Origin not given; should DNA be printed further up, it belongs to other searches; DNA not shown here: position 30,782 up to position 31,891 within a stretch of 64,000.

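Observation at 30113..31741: SIMPL protein adjacent to a presenilin/SPP-type intramembrane aspartyl protease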

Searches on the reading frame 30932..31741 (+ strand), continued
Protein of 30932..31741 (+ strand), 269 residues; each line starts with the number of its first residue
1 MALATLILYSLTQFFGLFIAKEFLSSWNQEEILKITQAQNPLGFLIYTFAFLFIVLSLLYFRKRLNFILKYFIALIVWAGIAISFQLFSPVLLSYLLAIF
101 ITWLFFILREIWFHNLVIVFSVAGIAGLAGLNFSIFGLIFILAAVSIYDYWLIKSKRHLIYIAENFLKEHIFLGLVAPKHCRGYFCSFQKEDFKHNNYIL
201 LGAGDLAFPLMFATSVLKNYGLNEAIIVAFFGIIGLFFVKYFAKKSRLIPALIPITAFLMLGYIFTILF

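Call 22: search_protein_families(library=pfam, proteins=[L002:4341-5558:+, L002:6536-8128:-, L002:8133-8858:+, L017:4701-5654:+, L017:3070-4506:+, L019:3132-4712:-, L019:4719-5648:-, L019:6571-7080:-, L019:7077-8171:-, L008:5398-5901:+], max_evalue=0.001)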
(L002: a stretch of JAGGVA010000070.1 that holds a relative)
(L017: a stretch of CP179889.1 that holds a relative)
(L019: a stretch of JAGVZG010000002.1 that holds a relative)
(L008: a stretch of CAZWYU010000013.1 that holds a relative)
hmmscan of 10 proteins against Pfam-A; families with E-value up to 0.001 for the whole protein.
L002:4341-5558:+ (406 aa): 1 family
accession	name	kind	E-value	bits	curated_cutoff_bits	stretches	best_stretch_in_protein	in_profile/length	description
PF05559.16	DUF763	-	1.1e-133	445.8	35.5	1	18-368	1-319/319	Protein of unknown function (DUF763)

L002:6536-8128:- (531 aa): 5 families
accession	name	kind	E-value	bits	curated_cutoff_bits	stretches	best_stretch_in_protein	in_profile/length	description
PF16199.10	Radical_SAM_C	-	5.6e-20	71.7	31.9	1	297-378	1-84/85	Radical_SAM C-terminal domain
PF04055.27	Radical_SAM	-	2.4e-18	67.3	29.5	1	88-281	6-158/166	Radical SAM superfamily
PF00583.31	Acetyltransf_1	-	0.00013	22.6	20.7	1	478-520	72-116/116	Acetyltransferase (GNAT) family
PF13673.13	Acetyltransf_10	-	0.00027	21.3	23.6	1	478-522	64-109/128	Acetyltransferase (GNAT) domain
PF13508.13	Acetyltransf_7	-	0.00071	20.3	27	0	478-521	41-83/84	Acetyltransferase (GNAT) domain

L002:8133-8858:+ (242 aa): 10 families
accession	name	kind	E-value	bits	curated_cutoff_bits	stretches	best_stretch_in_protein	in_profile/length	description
PF08241.18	Methyltransf_11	-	1.6e-23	83.6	21.2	1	49-143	1-95/95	Methyltransferase domain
PF13649.12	Methyltransf_25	-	1.7e-22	80.3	27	1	48-139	1-97/97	Methyltransferase domain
PF13489.12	Methyltransf_23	-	9.3e-21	74.7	27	1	29-213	7-161/164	Methyltransferase domain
PF13847.12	Methyltransf_31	-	7.4e-20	71.6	27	1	42-147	1-113/145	Methyltransferase domain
PF08242.18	Methyltransf_12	-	9.2e-16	58.8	30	1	49-141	1-98/98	Methyltransferase domain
PF02353.26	CMAS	-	1.5e-08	34.8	27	1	37-155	57-176/273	Mycolic acid cyclopropane synthetase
PF01209.24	Ubie_methyltran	-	1.7e-07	31.3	20.1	1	31-211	34-213/233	ubiE/COQ5 methyltransferase family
PF01728.25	FtsJ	-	3.6e-07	30.7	24.1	1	38-101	15-80/181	FtsJ-like methyltransferase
PF07021.18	MetW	-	4.5e-05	23.6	21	1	33-80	2-50/193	Methionine biosynthesis protein MetW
PF03141.22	Methyltransf_29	-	0.00013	21.1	23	1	42-149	115-223/506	Putative S-adenosyl-L-methionine-dependent methyltransferase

L017:4701-5654:+ (318 aa): 1 family
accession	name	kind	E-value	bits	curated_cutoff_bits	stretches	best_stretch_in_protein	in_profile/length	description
PF01784.24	DUF34_NIF3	-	4.7e-09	36.7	23.4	0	63-102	28-67/256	Duf34/NIF3 (NGG1p interacting factor 3)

L017:3070-4506:+ (479 aa): 1 family
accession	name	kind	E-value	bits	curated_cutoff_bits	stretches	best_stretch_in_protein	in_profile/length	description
PF01139.22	RtcB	-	7.8e-173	576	27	1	48-478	1-426/426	tRNA-splicing ligase RtcB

L019:3132-4712:- (527 aa): 3 families
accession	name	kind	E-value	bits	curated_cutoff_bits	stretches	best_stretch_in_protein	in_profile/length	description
PF12698.13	ABC2_membrane_3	-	2.4e-23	83.2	31.6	2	219-516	46-347/347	ABC-2 family transporter protein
PF01061.29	ABC2_membrane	-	6.3e-12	45.9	26.9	1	330-477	51-200/211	ABC-2 type transporter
PF12679.13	ABC2_membrane_2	-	3.5e-05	23.7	27.2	1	256-522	72-280/283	ABC-2 family transporter protein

L019:4719-5648:- (310 aa): 4 families
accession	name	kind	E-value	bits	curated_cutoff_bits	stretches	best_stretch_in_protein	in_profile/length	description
PF00005.33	ABC_tran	-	3.8e-32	112.2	25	1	20-164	1-137/137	ABC transporter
PF13304.12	AAA_21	-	2.8e-10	41.2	27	1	66-194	183-299/304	AAA domain, putative AbiEii toxin, Type IV TA system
PF13401.12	AAA_22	-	0.00056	20.7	27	0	30-89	5-64/130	AAA domain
PF01926.29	MMR_HSR1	-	0.00089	19.8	21.9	0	33-75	2-43/113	50S ribosome-binding GTPase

L019:6571-7080:- (170 aa): 0 families

L019:7077-8171:- (365 aa): 0 families

L008:5398-5901:+ (168 aa): 1 family
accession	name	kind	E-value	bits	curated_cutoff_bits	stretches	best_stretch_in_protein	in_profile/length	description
PF00293.34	NUDIX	-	3.5e-09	37.2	21.1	1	37-158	7-130/134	NUDIX domain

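Call 24: find_homologous_proteins(query=A1, max_evalue=1e-10)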
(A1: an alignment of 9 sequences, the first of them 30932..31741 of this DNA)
Query A1 (9 sequences) (269 aa, profile of the alignment): 645 proteins with E <= 1e-10 among 8000 candidates; the best 120 are listed.
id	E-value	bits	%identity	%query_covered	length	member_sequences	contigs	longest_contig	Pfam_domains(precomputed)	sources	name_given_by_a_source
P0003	1.6e-119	416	74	100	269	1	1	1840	PF06550.16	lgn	-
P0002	2.5e-119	416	78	100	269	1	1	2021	PF06550.16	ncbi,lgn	-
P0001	2.0e-116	406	100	100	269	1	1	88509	PF06550.16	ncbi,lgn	-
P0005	8.1e-116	404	62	100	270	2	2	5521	PF06550.16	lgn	-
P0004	1.3e-114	400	65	100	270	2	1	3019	PF06550.16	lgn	-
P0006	6.6e-108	378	58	100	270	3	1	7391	PF06550.16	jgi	jgi:presenilin-like A22 family membrane protease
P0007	8.6e-92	325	33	81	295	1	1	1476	PF06550.16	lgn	-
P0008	4.4e-88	313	35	58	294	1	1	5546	PF06550.16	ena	-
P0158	2.6e-79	285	34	96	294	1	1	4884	PF06550.16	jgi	-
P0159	3.1e-78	281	32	97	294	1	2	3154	PF06550.16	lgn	-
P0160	1.4e-77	279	28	88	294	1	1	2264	PF06550.16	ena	-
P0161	6.7e-77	277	30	96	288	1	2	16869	PF06550.16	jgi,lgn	-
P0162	7.2e-77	277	30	88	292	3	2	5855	PF06550.16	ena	-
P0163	8.5e-77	276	30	78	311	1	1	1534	PF06550.16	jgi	-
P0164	2.9e-76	275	30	83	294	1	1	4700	PF06550.16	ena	-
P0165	5.0e-76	274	35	59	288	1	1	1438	PF06550.16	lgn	-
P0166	6.0e-76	274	31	96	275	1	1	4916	PF06550.16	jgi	-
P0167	6.8e-76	273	34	96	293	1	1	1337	PF06550.16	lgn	-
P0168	7.1e-76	273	31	96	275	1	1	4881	PF06550.16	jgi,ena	-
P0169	7.1e-76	273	30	96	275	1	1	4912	PF06550.16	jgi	-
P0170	7.4e-76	273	31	97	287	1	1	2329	PF06550.16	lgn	-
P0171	7.4e-76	273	30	96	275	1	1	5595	PF06550.16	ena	-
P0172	7.8e-76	273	34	97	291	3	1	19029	PF06550.16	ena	-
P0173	7.9e-76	273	31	96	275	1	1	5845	PF06550.16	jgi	-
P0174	8.0e-76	273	30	88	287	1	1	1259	PF06550.16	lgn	-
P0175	9.4e-76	273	31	96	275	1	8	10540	PF06550.16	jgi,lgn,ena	-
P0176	9.9e-76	273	34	65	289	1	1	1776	PF06550.16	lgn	-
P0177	1.1e-75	273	30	88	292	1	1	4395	PF06550.16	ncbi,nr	ncbi:MAG: presenilin family intramembrane aspartyl protease [Patescibacteria group bacterium]|nr:pre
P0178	1.4e-75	272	37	51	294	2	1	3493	PF06550.16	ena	-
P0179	3.2e-75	271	31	77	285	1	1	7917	PF06550.16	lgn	-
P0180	3.2e-75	271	30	97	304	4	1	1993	PF06550.16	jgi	-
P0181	3.7e-75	271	31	96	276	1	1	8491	PF06550.16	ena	-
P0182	3.9e-75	271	31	96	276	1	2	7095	PF06550.16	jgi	-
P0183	3.9e-75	271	31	97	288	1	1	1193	PF06550.16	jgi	-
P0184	3.9e-75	271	31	96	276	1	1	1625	PF06550.16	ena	-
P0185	4.0e-75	271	31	96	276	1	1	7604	PF06550.16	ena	-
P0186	5.0e-75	271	31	96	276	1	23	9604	PF06550.16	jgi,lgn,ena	-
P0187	5.2e-75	270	29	78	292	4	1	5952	PF06550.16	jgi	-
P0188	7.5e-75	270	31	96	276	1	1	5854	PF06550.16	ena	-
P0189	9.2e-75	270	30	96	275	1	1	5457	PF06550.16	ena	-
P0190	9.5e-75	270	32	93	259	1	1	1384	PF06550.16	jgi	-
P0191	1.1e-74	269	33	57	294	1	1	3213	PF06550.16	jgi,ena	-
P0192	1.3e-74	269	32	96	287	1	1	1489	PF06550.16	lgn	-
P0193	1.4e-74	269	30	77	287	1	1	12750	PF06550.16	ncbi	-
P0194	1.4e-74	269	30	96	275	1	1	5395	PF06550.16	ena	-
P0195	1.5e-74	269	33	89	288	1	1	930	PF06550.16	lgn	-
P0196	1.5e-74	269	31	58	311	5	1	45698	PF06550.16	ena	-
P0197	1.7e-74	269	28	96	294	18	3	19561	PF06550.16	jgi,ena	-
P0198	1.8e-74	269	30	96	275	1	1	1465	PF06550.16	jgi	-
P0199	1.9e-74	269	30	88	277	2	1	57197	PF06550.16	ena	-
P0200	2.5e-74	268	34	58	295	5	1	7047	PF06550.16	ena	-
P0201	2.5e-74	268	30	96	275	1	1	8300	PF06550.16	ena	-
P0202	2.7e-74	268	30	84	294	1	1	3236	PF06550.16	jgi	jgi:presenilin-like A22 family membrane protease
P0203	3.3e-74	268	29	81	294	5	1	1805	PF06550.16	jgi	-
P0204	3.3e-74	268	30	96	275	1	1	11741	PF06550.16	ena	-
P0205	3.3e-74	268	30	88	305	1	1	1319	PF06550.16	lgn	-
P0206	3.6e-74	268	30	97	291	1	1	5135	PF06550.16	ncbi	-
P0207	3.6e-74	268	28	77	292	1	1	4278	PF06550.16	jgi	jgi:presenilin-like A22 family membrane protease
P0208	4.5e-74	267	29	96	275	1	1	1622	PF06550.16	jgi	-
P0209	5.6e-74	267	30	89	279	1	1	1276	PF06550.16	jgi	-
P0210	6.6e-74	267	32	58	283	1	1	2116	PF06550.16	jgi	jgi:presenilin-like A22 family membrane protease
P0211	7.3e-74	267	30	89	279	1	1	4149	PF06550.16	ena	-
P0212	7.4e-74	267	29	89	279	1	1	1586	PF06550.16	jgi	-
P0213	8.7e-74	266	30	89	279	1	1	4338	PF06550.16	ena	-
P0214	1.0e-73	266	28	96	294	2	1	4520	PF06550.16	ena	-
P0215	1.1e-73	266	31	88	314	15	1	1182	PF06550.16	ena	-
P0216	1.4e-73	266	32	97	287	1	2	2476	PF06550.16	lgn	-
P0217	1.5e-73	266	30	89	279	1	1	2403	PF06550.16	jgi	-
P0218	1.6e-73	266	30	89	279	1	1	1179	PF06550.16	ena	-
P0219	1.7e-73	265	29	96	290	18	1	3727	PF06550.16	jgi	-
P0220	1.8e-73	265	29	84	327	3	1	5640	PF06550.16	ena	-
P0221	2.0e-73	265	30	96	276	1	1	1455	PF06550.16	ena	-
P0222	2.0e-73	265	29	89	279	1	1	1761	PF06550.16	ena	-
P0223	2.1e-73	265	32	80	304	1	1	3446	PF06550.16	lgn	-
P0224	2.3e-73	265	30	88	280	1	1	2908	PF06550.16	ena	-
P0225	2.3e-73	265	29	96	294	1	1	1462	PF06550.16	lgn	-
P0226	2.5e-73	265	32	97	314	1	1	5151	PF06550.16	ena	-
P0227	2.9e-73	265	29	88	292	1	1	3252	PF06550.16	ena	-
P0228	4.1e-73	264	33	89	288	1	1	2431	PF06550.16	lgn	-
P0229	4.3e-73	264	35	65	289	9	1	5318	PF06550.16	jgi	-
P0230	4.7e-73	264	30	88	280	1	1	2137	PF06550.16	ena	-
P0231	4.7e-73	264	33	86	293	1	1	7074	PF06550.16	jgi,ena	-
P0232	5.0e-73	264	35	57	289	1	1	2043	PF06550.16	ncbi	-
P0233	5.5e-73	264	31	81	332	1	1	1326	PF06550.16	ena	-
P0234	6.3e-73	264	29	89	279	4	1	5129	PF06550.16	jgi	-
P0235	6.7e-73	264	28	97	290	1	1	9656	PF06550.16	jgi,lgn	-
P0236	6.8e-73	264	30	96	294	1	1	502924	PF06550.16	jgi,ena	-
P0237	7.3e-73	263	31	97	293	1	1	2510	PF06550.16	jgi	jgi:presenilin-like A22 family membrane protease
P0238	7.8e-73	263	32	88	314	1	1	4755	PF06550.16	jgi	-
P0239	9.0e-73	263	32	88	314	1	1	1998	PF06550.16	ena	-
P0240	9.1e-73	263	32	88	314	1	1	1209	PF06550.16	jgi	-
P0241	9.1e-73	263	32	88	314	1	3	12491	PF06550.16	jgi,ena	-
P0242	9.8e-73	263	30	97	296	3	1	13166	PF06550.16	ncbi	-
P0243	1.2e-72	263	27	59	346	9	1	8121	PF06550.16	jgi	-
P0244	1.5e-72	262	32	58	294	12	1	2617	PF06550.16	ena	-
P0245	1.6e-72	262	29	96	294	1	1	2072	PF06550.16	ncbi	-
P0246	1.6e-72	262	29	96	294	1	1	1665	PF06550.16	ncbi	-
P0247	1.8e-72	262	33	78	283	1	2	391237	PF06550.16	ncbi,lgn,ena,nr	ncbi:hypothetical protein KAS79_02725 [Candidatus Parcubacteria bacterium]|nr:hypothetical protein [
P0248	1.9e-72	262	28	96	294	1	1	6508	PF06550.16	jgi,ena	-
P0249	2.1e-72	262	31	64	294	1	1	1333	PF06550.16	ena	-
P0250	2.2e-72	262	32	97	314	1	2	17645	PF06550.16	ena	-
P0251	2.3e-72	262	31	97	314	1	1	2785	PF06550.16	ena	-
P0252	2.3e-72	262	29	89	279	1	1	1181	PF06550.16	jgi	-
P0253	2.8e-72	261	29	97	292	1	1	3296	PF06550.16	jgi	jgi:presenilin-like A22 family membrane protease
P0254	2.9e-72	261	29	89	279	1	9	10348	PF06550.16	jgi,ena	-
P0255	3.0e-72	261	33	58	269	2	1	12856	PF06550.16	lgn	-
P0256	3.0e-72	261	29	89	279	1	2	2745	PF06550.16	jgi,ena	-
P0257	3.0e-72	261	28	80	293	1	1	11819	PF06550.16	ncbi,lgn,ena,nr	ncbi:MAG: presenilin family intramembrane aspartyl protease [Patescibacteria group bacterium]|nr:pre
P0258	3.1e-72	261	29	89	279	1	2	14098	PF06550.16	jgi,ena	-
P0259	3.1e-72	261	29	89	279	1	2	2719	PF06550.16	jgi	-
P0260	3.2e-72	261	32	58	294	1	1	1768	PF06550.16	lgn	-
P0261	3.3e-72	261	30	84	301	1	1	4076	PF06550.16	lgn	-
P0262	3.7e-72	261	30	91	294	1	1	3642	PF06550.16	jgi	jgi:presenilin-like A22 family membrane protease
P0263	4.0e-72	261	29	89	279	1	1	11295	PF06550.16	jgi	-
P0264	4.1e-72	261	32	97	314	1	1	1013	PF06550.16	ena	-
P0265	4.9e-72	261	33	56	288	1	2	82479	PF06550.16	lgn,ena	-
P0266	4.9e-72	261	33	86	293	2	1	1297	PF06550.16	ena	-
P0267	5.4e-72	261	29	96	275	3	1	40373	PF06550.16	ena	-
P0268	5.8e-72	260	32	97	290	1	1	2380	PF06550.16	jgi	jgi:presenilin-like A22 family membrane protease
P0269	6.1e-72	260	34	84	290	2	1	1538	PF06550.16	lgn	-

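Call 31: find_encoding_contigs(protein=P0001, flank=3000, max_places=2)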
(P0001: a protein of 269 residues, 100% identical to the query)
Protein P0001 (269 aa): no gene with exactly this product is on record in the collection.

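Call 39: predict_structure(alignment_id=A3)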
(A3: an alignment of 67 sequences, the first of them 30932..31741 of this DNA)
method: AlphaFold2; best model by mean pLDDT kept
length: 269 residues; sequences in the alignment: 67
mean_pLDDT: 82.8   pTM: 0.81
mean pLDDT of the five models: 82.8, 80.5, 79.7, 79.2, 78.7
residues with pLDDT >= 90: 109; 70-90: 104; 50-70: 56; < 50: 0
segments of 3 or more residues with pLDDT < 50: none
pLDDT, mean of each block of 10 residues (from residue 1): 85 96 76 61 73 67 62 88 90 89 89 93 94 91 87 69 66 84 77 69 92 95 96 90 73 91 94
secondary structure, 60 per line:
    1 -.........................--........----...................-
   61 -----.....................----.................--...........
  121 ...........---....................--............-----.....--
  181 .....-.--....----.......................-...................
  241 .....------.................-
elements in order: H2-26 H29-36 H41-59 H66-86 H91-107 H111-131 H135-154 H157-168 E174-178 H181-185 H190-193 E198-202 H203-220 H222-245 H252-268

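Call 41: fold_search(model_id=the predicted structure, library=pdb)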
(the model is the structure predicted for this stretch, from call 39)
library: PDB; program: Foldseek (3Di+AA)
matches with E <= 10: 81; with E <= 0.001: 5
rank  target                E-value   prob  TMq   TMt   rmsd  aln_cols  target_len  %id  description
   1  4y6k_B                7.6e-06  1.00  0.59  0.64   8.3       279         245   17  Complex structure of presenilin homologue PSH bound to an inhibitor (released 2015-03-18)
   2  4hyg_C                1.3e-05  1.00  0.56  0.62   8.4       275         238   18  Structure of a presenilin family intramembrane aspartate protease in C222 space group (released 2012-12-19)
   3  4hyg_B                1.6e-05  1.00  0.59  0.64   8.3       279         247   18  Structure of a presenilin family intramembrane aspartate protease in C222 space group (released 2012-12-19)
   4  9k92                  1.2e-04  1.00  0.58  0.58   9.0       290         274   12  Cryo-EM structure of human signal peptide peptidase like 2A (SPPL2a) (released 2025-10-29)
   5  8oqz_B                5.9e-04  1.00  0.58  0.51   9.5       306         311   14  Structure of human gamma-secretase PSEN1 APH-1B isoform reconstituted into lipid nanodisc in complex with Ab46 (released 2024-04-24)
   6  9k95_B                1.0e-03  1.00  0.52  0.47   8.3       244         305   16  Cryo-EM structure of human gamma-secretase in complex with compound E (released 2025-10-29)
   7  6lr4_B                1.3e-03  1.00  0.57  0.50  10.4       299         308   13  Molecular basis for inhibition of human gamma-secretase by small molecule (released 2021-01-27)
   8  5fn2_B                1.7e-03  1.00  0.55  0.50   9.9       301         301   15  Cryo-EM structure of gamma secretase in complex with a drug DAPT (released 2015-12-16)
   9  7c9i_B                1.8e-03  1.00  0.56  0.50   9.5       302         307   16  Human gamma-secretase in complex with small molecule L-685,458 (released 2021-01-27)
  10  6idf_B                1.9e-03  1.00  0.54  0.48   9.4       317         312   15  Cryo-EM structure of gamma secretase in complex with a Notch fragment (released 2018-12-26)
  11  6iyc_B                3.4e-03  1.00  0.59  0.52   9.2       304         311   16  Recognition of the Amyloid Precursor Protein by Human gamma-secretase (released 2019-01-23)
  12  8x53_B                4.7e-03  1.00  0.52  0.46   8.3       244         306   16  Cryo-EM structure of human gamma-secretase in complex with Abeta46 (released 2024-05-29)
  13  6lqg_B                4.9e-03  1.00  0.59  0.52   9.7       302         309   14  Human gamma-secretase in complex with small molecule Avagacestat (released 2021-01-27)
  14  9k93                  6.5e-03  1.00  0.58  0.56   9.0       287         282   12  Cryo-EM structure of human signal peptide peptidase like 2A (SPPL2a) in complex with L685,458 (released 2025-10-29)
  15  8im7_B                7.9e-03  1.00  0.47  0.46   8.5       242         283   17  Human gamma-secretase treated with ganglioside GM1 (released 2024-01-17)
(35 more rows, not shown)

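Call 46: find_encoding_contigs(protein=P0009, flank=5000, max_places=2)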
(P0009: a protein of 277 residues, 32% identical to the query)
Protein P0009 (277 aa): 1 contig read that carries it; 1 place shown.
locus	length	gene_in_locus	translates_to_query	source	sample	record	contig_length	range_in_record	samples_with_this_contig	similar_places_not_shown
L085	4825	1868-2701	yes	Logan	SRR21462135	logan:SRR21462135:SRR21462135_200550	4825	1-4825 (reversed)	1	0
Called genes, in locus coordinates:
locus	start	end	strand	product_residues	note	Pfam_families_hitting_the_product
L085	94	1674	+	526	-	PF02511:Thy1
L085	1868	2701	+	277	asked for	PF06550:SPP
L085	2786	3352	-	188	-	-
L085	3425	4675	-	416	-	PF01467:CTP_transf_like, PF05636:HIGH_NTase1 (faint), PF02540:NAD_synthase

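Call 47: find_encoding_contigs(protein=P0008, flank=5000, max_places=2)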
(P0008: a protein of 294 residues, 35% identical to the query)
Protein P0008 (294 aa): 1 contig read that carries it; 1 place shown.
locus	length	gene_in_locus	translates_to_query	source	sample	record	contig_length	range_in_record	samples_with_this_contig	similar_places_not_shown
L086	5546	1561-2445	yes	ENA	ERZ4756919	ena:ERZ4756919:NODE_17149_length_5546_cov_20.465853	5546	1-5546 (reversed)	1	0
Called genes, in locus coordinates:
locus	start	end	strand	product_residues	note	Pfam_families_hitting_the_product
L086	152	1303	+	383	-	PF05559:DUF763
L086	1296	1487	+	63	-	PF20607:DUF6800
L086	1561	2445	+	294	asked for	PF06550:SPP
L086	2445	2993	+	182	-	PF03167:UDG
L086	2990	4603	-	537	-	PF04055:Radical_SAM, PF16199:Radical_SAM_C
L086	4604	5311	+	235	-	PF13489:Methyltransf_23, PF01209:Ubie_methyltran (weak), PF13847:Methyltransf_31, PF08241:Methyltransf_11, PF08242:Methyltransf_12, PF13649:Methyltransf_25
